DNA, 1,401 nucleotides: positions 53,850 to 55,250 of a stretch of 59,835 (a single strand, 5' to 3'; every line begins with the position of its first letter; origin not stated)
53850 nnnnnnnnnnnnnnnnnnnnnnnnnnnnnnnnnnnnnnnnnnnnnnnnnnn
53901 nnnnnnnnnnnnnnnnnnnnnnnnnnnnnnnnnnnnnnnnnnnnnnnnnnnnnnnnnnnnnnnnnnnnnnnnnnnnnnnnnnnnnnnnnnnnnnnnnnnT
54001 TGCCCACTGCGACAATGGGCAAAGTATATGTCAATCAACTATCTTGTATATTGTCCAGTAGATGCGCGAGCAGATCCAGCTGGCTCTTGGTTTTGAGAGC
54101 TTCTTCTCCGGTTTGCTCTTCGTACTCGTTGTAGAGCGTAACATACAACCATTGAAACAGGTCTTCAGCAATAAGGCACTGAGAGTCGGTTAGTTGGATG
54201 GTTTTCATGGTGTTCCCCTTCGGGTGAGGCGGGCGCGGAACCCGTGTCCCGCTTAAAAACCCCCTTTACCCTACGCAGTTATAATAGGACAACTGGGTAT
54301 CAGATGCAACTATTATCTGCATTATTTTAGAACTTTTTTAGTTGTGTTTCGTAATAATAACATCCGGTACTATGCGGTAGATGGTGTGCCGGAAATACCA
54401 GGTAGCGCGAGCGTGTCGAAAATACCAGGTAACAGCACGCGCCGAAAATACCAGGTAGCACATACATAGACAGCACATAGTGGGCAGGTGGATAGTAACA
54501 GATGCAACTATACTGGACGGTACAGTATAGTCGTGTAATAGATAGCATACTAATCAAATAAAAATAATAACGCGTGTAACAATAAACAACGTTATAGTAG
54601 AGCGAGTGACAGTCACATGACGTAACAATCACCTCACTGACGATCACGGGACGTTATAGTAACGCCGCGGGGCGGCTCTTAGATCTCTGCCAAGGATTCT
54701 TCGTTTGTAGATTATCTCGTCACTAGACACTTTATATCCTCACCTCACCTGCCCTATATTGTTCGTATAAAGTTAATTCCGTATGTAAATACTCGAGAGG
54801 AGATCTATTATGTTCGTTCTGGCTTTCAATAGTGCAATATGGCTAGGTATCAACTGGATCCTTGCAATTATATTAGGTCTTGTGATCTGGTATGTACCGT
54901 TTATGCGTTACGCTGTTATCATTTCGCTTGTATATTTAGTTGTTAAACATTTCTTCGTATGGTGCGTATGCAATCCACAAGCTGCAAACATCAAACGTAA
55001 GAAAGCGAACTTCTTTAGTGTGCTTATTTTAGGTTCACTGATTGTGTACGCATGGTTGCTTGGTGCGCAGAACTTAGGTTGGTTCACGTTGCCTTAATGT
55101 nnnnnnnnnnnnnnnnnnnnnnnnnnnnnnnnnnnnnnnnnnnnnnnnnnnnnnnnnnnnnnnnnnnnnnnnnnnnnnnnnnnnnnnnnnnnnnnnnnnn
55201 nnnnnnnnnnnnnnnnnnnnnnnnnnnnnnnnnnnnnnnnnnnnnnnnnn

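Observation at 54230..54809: ~580-bp non-coding hub with a 26-bp-period iteron array and palindromes: candidate replication origin or divergent control region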

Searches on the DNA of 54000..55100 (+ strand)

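Call 4: search_dna_similar(query=window:54000-55100:+, collection=phages, mode=near, max_rows=30)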
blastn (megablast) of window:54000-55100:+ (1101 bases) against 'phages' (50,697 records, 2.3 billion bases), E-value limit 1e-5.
Records with a match: 18; places in all: 20; records where one place covers at least 80% of the query: 12.
Best place of each record, by identity: >=99% 1; 95-99% 13; 90-95% 4.
By first word of the organism name: Escherichia 8; Enterobacteria 8; Salmonella 2.
By host as written in the record: Escherichia coli K-12 MG1655 6; Escherichia coli 4; Escherichia coli K-12 2; Salmonella enterica subsp. enterica serovar Enteritidis 2; - 1; Escherichia coli DH5a 1; Escherichia coli HER 1036 1; Escherichia sp. 1.
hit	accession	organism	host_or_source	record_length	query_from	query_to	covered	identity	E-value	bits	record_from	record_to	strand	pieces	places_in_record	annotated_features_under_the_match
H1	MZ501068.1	Escherichia phage FritzHoffmann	Escherichia coli K-12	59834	1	1101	100%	100.0%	0e+0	2034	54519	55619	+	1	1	hypothetical protein (x4)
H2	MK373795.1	Escherichia phage vB_EcoS_HdSG1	Escherichia coli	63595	217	1101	80%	96.6%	0e+0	1471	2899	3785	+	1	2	hypothetical protein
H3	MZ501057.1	Escherichia phage ChristophMerian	Escherichia coli K-12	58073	217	1101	80%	96.4%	0e+0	1458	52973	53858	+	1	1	hypothetical protein (x5)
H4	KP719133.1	Enterobacteria phage JenP2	Escherichia coli K-12 MG1655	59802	217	1101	80%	96.2%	0e+0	1447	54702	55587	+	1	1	hypothetical protein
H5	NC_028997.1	Enterobacteria phage JenP2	Escherichia coli K-12 MG1655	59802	217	1101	80%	96.2%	0e+0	1447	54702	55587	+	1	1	hypothetical protein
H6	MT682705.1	Escherichia phage vB_EcoS_SP8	waste water from pig farming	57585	217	1101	80%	96.0%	0e+0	1441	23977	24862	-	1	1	hypothetical protein (x2)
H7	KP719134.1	Enterobacteria phage JenK1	Escherichia coli K-12 MG1655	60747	217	1101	80%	95.7%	0e+0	1424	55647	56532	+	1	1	hypothetical protein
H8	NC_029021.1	Enterobacteria phage JenK1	Escherichia coli K-12 MG1655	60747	217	1101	80%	95.7%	0e+0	1424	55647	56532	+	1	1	hypothetical protein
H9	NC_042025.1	Salmonella phage SE1 (in:Nonagvirus)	Salmonella enterica subsp. enterica ...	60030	217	1101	80%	95.6%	0e+0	1419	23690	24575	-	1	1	hypothetical protein (x2)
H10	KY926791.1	Salmonella phage SE1Kor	Salmonella enterica subsp. enterica ...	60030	217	1101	80%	95.6%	0e+0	1419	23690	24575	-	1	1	hypothetical protein (x2)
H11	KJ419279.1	Enterobacteria phage 9g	Escherichia coli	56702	217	1101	80%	95.4%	0e+0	1408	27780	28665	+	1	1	hypothetical protein | promoter (x2) | minus_10_signal (x2) | minus_35_signal (x2)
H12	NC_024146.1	Enterobacteria phage 9g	Escherichia coli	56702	217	1101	80%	95.4%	0e+0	1408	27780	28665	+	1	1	hypothetical protein | promoter (x2) | minus_10_signal (x2) | minus_35_signal (x2)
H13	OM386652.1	Escherichia phage vB_EcoS_ESCO3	Escherichia coli DH5a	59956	217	799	53%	95.2%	0e+0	922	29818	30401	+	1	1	none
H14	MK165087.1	Escherichia phage BRET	Escherichia coli HER 1036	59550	217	799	53%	94.5%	0e+0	900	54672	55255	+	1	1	none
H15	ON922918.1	Escherichia phage vB_EcoM_PD328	Escherichia sp.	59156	217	800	53%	93.8%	0e+0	880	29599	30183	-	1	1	none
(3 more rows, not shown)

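Call 8: get_annotated_region(hit=H11, flank=2500)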
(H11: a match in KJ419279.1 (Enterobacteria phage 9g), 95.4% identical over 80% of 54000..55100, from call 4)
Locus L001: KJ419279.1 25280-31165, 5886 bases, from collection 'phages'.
description: Enterobacteria phage 9g, complete genome.
organism: Enterobacteria phage 9g (NCBI taxid 1468411)
taxonomy: Viruses; Duplodnaviria; Heunggongvirae; Uroviricota; Caudoviricetes; Queuovirinae; Nonagvirus; Nonagvirus nv9g
host: Escherichia coli; source: horse feces; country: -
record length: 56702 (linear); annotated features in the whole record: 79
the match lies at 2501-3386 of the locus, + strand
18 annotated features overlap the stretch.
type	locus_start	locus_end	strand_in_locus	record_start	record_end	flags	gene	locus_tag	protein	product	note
CDS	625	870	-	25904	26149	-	-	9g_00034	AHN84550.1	hypothetical protein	-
CDS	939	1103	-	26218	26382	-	-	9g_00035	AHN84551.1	hypothetical protein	similar to bacterial oxidoreductases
CDS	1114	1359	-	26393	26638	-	-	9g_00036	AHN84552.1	hypothetical protein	TetR family transcription regulator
CDS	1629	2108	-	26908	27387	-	-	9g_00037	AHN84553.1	hypothetical protein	-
CDS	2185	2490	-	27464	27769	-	-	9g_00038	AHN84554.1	hypothetical protein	-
regulatory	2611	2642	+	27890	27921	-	-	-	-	promoter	BPROM prediction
regulatory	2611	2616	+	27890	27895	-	-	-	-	minus_35_signal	-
regulatory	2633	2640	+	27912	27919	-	-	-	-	minus_10_signal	-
regulatory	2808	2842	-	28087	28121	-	-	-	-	promoter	BPROM prediction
regulatory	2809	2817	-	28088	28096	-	-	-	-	minus_10_signal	-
regulatory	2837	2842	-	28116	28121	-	-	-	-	minus_35_signal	-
CDS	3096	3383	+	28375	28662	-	-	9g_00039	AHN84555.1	hypothetical protein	-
CDS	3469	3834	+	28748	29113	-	-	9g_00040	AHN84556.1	hypothetical protein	potential sigma factor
CDS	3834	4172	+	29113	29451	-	-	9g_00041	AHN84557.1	hypothetical protein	-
CDS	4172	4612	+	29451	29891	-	-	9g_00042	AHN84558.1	hypothetical protein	-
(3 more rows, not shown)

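Call 9: get_annotated_region(hit=H1, flank=4000)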
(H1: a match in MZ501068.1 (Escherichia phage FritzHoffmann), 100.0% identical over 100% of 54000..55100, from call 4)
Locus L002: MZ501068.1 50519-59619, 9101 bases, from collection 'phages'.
description: Escherichia phage FritzHoffmann, complete genome.
organism: Escherichia phage FritzHoffmann (NCBI taxid 2851984)
taxonomy: Viruses; Duplodnaviria; Heunggongvirae; Uroviricota; Caudoviricetes; Queuovirinae; Nonagvirus
host: Escherichia coli K-12; source: hospital sewage; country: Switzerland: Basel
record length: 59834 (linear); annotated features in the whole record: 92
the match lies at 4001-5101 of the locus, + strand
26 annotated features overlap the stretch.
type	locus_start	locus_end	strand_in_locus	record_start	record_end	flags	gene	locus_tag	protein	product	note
CDS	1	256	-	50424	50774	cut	-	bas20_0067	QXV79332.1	hypothetical protein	-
CDS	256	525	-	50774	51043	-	-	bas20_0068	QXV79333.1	hypothetical protein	-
CDS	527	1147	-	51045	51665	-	-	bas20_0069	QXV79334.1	hypothetical protein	-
CDS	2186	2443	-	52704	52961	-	-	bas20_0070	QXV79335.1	hypothetical protein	-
CDS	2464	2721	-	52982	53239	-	-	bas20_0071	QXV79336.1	hypothetical protein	-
CDS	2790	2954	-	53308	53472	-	-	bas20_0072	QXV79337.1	hypothetical protein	-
CDS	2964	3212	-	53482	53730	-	-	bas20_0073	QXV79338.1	hypothetical protein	-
CDS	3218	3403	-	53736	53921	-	-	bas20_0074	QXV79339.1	hypothetical protein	-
CDS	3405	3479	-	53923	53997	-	-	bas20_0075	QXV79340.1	hypothetical protein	-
CDS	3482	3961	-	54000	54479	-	-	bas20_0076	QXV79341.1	hypothetical protein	-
CDS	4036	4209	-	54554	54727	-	-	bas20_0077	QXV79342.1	hypothetical protein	-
CDS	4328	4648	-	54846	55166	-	-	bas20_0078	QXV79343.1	hypothetical protein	-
CDS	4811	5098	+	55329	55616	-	-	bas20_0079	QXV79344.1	hypothetical protein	-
CDS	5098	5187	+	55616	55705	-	-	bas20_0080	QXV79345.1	hypothetical protein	-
CDS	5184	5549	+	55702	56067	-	-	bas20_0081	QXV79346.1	hypothetical protein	-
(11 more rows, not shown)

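Call 14: search_dna_similar(query=window:54209-54809:+, collection=phages, mode=distant, max_rows=60, max_evalue=0.001)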
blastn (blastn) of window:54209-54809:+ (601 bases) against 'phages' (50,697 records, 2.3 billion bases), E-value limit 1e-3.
Records with a match: 18; places in all: 20; records where one place covers at least 80% of the query: 16.
Best place of each record, by identity: >=99% 1; 95-99% 11; 90-95% 6.
By first word of the organism name: Escherichia 8; Enterobacteria 8; Salmonella 2.
By host as written in the record: Escherichia coli K-12 MG1655 6; Escherichia coli 4; Escherichia coli K-12 2; Salmonella enterica subsp. enterica serovar Enteritidis 2; - 1; Escherichia coli DH5a 1; Escherichia coli HER 1036 1; Escherichia sp. 1.
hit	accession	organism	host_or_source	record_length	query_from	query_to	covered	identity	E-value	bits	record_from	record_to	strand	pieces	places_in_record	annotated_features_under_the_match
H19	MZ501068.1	Escherichia phage FritzHoffmann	Escherichia coli K-12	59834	1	601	100%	100.0%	0e+0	1085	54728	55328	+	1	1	hypothetical protein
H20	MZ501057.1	Escherichia phage ChristophMerian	Escherichia coli K-12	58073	8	601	99%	96.5%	0e+0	976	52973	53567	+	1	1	hypothetical protein (x3)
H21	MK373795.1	Escherichia phage vB_EcoS_HdSG1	Escherichia coli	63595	8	601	99%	96.3%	0e+0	969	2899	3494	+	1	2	none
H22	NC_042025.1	Salmonella phage SE1 (in:Nonagvirus)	Salmonella enterica subsp. enterica ...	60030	8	598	98%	96.3%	0e+0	966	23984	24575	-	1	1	none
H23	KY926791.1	Salmonella phage SE1Kor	Salmonella enterica subsp. enterica ...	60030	8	598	98%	96.3%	0e+0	966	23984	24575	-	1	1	none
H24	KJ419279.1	Enterobacteria phage 9g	Escherichia coli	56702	8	601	99%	95.6%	0e+0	953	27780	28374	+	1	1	promoter (x2) | minus_10_signal (x2) | minus_35_signal (x2)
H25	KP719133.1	Enterobacteria phage JenP2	Escherichia coli K-12 MG1655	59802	8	601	99%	95.6%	0e+0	953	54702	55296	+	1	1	none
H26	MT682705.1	Escherichia phage vB_EcoS_SP8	waste water from pig farming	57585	8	601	99%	95.6%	0e+0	953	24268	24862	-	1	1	hypothetical protein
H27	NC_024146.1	Enterobacteria phage 9g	Escherichia coli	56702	8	601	99%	95.6%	0e+0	953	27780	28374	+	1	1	promoter (x2) | minus_10_signal (x2) | minus_35_signal (x2)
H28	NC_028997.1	Enterobacteria phage JenP2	Escherichia coli K-12 MG1655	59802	8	601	99%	95.6%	0e+0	953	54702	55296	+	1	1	none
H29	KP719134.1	Enterobacteria phage JenK1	Escherichia coli K-12 MG1655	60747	8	601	99%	95.3%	0e+0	944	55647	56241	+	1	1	none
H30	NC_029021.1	Enterobacteria phage JenK1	Escherichia coli K-12 MG1655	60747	8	601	99%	95.3%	0e+0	944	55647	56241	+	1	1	none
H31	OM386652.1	Escherichia phage vB_EcoS_ESCO3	Escherichia coli DH5a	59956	8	599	99%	94.8%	0e+0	927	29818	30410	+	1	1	none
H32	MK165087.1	Escherichia phage BRET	Escherichia coli HER 1036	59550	8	590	97%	94.5%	0e+0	906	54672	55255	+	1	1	none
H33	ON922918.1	Escherichia phage vB_EcoM_PD328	Escherichia sp.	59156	8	591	97%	93.8%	0e+0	890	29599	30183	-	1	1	none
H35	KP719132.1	Enterobacteria phage JenP1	Escherichia coli K-12 MG1655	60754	8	599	67%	90.3%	2e-122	547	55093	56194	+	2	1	hypothetical protein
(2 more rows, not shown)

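Call 27: get_annotated_region(hit=H20, flank=600)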
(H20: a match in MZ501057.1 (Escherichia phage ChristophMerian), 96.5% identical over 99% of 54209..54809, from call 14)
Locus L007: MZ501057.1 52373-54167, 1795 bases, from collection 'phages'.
description: Escherichia phage ChristophMerian, complete genome.
organism: Escherichia phage ChristophMerian (NCBI taxid 2851983)
taxonomy: Viruses; Duplodnaviria; Heunggongvirae; Uroviricota; Caudoviricetes; Queuovirinae; Nonagvirus
host: Escherichia coli K-12; source: sewage plant inflow; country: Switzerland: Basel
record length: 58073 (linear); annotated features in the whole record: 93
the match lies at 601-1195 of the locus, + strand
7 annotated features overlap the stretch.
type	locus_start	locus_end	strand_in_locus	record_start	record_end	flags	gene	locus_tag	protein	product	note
CDS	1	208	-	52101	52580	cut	-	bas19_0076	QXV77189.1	hypothetical protein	-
CDS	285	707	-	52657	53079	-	-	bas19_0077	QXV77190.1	hypothetical protein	-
CDS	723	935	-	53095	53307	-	-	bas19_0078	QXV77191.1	hypothetical protein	-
CDS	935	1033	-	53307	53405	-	-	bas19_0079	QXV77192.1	hypothetical protein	-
CDS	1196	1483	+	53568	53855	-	-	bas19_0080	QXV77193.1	hypothetical protein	-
CDS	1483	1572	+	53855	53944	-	-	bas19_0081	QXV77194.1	hypothetical protein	-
CDS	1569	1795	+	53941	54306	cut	-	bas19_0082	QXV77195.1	hypothetical protein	-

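Call 28: get_annotated_region(hit=H22, flank=600)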
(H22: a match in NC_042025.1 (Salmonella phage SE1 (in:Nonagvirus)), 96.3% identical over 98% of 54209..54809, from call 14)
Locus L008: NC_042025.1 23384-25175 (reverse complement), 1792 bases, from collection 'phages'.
description: Salmonella phage SE1 (in:Nonagvirus), complete genome.
organism: Salmonella phage SE1 (in:Nonagvirus) (NCBI taxid 2115848)
taxonomy: Viruses; Duplodnaviria; Heunggongvirae; Uroviricota; Caudoviricetes; Queuovirinae; Nonagvirus; Nonagvirus SE1Kor
host: Salmonella enterica subsp. enterica serovar Enteritidis; source: -; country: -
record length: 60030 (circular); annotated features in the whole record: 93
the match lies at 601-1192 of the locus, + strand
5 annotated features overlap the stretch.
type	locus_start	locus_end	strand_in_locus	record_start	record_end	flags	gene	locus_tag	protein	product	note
CDS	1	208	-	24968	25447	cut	-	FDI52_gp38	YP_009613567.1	hypothetical protein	-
CDS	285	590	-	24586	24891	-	-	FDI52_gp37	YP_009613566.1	hypothetical protein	-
CDS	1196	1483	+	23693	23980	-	-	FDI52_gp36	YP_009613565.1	hypothetical protein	-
CDS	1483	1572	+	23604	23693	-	-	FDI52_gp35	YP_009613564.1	hypothetical protein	-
CDS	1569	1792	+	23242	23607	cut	-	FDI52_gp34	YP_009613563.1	hypothetical protein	-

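Call 29: get_annotated_region(hit=H25, flank=600)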
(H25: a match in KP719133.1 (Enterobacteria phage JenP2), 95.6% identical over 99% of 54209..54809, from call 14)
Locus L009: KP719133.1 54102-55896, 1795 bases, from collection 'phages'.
description: Enterobacteria phage JenP2, complete genome.
organism: Enterobacteria phage JenP2 (NCBI taxid 1610838)
taxonomy: Viruses; Duplodnaviria; Heunggongvirae; Uroviricota; Caudoviricetes; Queuovirinae; Nonagvirus; Nonagvirus JenP2
host: Escherichia coli K-12 MG1655; source: pig fecal sample; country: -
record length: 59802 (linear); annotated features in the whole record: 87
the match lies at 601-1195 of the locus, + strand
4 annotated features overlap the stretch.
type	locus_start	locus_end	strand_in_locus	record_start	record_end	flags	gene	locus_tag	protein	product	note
CDS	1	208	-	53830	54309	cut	-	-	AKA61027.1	hypothetical protein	-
CDS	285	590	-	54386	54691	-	-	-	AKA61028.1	hypothetical protein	-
CDS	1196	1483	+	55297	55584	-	-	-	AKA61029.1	hypothetical protein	-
CDS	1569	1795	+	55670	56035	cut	-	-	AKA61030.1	hypothetical protein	-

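Call 30: get_annotated_region(hit=H26, flank=600)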
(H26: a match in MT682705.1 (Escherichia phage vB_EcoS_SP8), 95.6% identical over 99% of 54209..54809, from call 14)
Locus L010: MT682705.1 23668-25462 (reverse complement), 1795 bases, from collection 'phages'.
description: Escherichia phage vB_EcoS_SP8, complete genome.
organism: Escherichia phage vB_EcoS_SP8 (NCBI taxid 2750858)
taxonomy: Viruses; Duplodnaviria; Heunggongvirae; Uroviricota; Caudoviricetes; Queuovirinae; Nonagvirus
host: -; source: waste water from pig farming; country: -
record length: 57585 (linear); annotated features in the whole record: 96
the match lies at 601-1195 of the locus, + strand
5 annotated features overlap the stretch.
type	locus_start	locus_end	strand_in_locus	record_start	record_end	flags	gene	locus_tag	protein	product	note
CDS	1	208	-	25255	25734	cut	-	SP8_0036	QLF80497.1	hypothetical protein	-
CDS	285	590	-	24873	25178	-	-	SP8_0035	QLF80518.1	hypothetical protein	-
CDS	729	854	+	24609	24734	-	-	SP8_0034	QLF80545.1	hypothetical protein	-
CDS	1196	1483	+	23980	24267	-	-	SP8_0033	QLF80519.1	hypothetical protein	-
CDS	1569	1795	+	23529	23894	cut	-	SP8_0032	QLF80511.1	hypothetical protein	-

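Call 31: get_annotated_region(hit=H29, flank=600)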
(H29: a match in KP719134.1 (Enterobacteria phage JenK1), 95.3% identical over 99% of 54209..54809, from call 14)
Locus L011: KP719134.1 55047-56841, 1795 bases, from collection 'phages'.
description: Enterobacteria phage JenK1, complete genome.
organism: Enterobacteria phage JenK1 (NCBI taxid 1610836)
taxonomy: Viruses; Duplodnaviria; Heunggongvirae; Uroviricota; Caudoviricetes; Queuovirinae; Nonagvirus; Nonagvirus JenK1
host: Escherichia coli K-12 MG1655; source: camel fecal sample; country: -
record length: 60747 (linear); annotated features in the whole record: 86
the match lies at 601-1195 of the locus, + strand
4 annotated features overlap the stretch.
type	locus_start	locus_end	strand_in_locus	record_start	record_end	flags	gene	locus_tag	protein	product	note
CDS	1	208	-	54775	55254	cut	-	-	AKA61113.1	hypothetical protein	-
CDS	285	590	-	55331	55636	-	-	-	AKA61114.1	hypothetical protein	-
CDS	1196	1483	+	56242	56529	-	-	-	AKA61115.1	hypothetical protein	-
CDS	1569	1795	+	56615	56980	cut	-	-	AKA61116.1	hypothetical protein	-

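Call 32: get_annotated_region(hit=H31, flank=600)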
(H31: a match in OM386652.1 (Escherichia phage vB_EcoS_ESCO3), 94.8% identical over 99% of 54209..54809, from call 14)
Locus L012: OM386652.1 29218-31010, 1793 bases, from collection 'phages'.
description: Escherichia phage vB_EcoS_ESCO3, complete genome.
organism: Escherichia phage vB_EcoS_ESCO3 (NCBI taxid 2918878)
taxonomy: Viruses; Duplodnaviria; Heunggongvirae; Uroviricota; Caudoviricetes; Queuovirinae; Nonagvirus
host: Escherichia coli DH5a; source: quail cecal content; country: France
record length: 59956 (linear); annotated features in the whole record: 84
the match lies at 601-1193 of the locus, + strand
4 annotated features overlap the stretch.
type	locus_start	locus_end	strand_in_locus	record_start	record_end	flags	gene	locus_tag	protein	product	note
CDS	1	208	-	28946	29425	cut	-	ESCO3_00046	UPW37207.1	hypothetical protein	-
CDS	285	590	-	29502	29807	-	-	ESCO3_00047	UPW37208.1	hypothetical protein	-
CDS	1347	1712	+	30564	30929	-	-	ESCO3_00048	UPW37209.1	hypothetical protein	-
CDS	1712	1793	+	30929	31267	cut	-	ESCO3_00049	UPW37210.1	hypothetical protein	-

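Call 33: get_annotated_region(hit=H32, flank=600)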
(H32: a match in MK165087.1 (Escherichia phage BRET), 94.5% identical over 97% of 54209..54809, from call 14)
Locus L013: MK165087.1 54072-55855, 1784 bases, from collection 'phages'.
description: Escherichia phage BRET, complete genome.
organism: Escherichia phage BRET (NCBI taxid 2488948)
taxonomy: Viruses; Duplodnaviria; Heunggongvirae; Uroviricota; Caudoviricetes; Queuovirinae; Nonagvirus
host: Escherichia coli HER 1036; source: intestine sample of chicken; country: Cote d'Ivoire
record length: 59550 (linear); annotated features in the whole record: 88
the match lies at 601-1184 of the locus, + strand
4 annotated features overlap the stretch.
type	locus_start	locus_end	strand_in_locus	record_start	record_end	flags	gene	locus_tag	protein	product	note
CDS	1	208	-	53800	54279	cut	-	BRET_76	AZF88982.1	hypothetical protein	-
CDS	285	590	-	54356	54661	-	-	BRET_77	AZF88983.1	hypothetical protein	-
CDS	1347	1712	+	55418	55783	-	-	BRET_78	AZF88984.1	hypothetical protein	-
CDS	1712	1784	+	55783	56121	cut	-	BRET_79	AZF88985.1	hypothetical protein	-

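Call 34: get_annotated_region(hit=H33, flank=600)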
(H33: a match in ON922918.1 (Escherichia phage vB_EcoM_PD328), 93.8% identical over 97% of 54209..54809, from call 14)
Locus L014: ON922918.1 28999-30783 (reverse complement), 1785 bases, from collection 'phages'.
description: Escherichia phage vB_EcoM_PD328, complete genome.
organism: Escherichia phage vB_EcoM_PD328 (NCBI taxid 2972468)
taxonomy: Viruses; Duplodnaviria; Heunggongvirae; Uroviricota; Caudoviricetes; Queuovirinae; Nonagvirus
host: Escherichia sp.; source: -; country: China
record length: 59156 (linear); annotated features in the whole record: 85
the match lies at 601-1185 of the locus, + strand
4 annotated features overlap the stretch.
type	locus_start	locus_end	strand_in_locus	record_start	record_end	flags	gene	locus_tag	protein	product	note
CDS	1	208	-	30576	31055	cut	-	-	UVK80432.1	hypothetical protein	-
CDS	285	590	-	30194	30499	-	-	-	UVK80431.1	hypothetical protein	-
CDS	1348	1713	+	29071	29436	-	-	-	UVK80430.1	hypothetical protein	-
CDS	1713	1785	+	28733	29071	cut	-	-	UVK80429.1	hypothetical protein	-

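Call 35: get_annotated_region(hit=H35, flank=600)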
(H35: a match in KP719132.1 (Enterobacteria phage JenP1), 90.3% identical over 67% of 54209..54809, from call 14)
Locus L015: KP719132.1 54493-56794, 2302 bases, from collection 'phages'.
description: Enterobacteria phage JenP1, complete genome.
organism: Enterobacteria phage JenP1 (NCBI taxid 1610837)
taxonomy: Viruses; Duplodnaviria; Heunggongvirae; Uroviricota; Caudoviricetes; Queuovirinae; Nonagvirus; Nonagvirus JenP1
host: Escherichia coli K-12 MG1655; source: pig fecal sample; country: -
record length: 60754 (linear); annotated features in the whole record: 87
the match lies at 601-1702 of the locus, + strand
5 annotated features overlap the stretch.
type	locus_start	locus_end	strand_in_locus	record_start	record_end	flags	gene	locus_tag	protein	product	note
CDS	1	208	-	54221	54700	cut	-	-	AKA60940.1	hypothetical protein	-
CDS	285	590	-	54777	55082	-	-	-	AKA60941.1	hypothetical protein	-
CDS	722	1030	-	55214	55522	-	-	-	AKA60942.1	hypothetical protein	-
CDS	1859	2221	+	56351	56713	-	-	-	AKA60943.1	hypothetical protein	-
CDS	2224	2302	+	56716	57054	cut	-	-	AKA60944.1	hypothetical protein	-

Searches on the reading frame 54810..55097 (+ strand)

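Call 48: search_protein_families(library=pfam, max_evalue=0.01, proteins=[window:54810-55097:+])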
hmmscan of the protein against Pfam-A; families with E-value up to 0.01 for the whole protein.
window:54810-55097:+ (95 aa): 0 families

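Call 49: search_protein_families(library=phrogs, max_evalue=0.001, proteins=[window:54810-55097:+])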
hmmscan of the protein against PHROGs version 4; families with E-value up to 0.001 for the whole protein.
window:54810-55097:+ (95 aa): 1 family
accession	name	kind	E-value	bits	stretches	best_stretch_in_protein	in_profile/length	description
phrog_21392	-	unknown function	7e-60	200.9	1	1-95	1-95/95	-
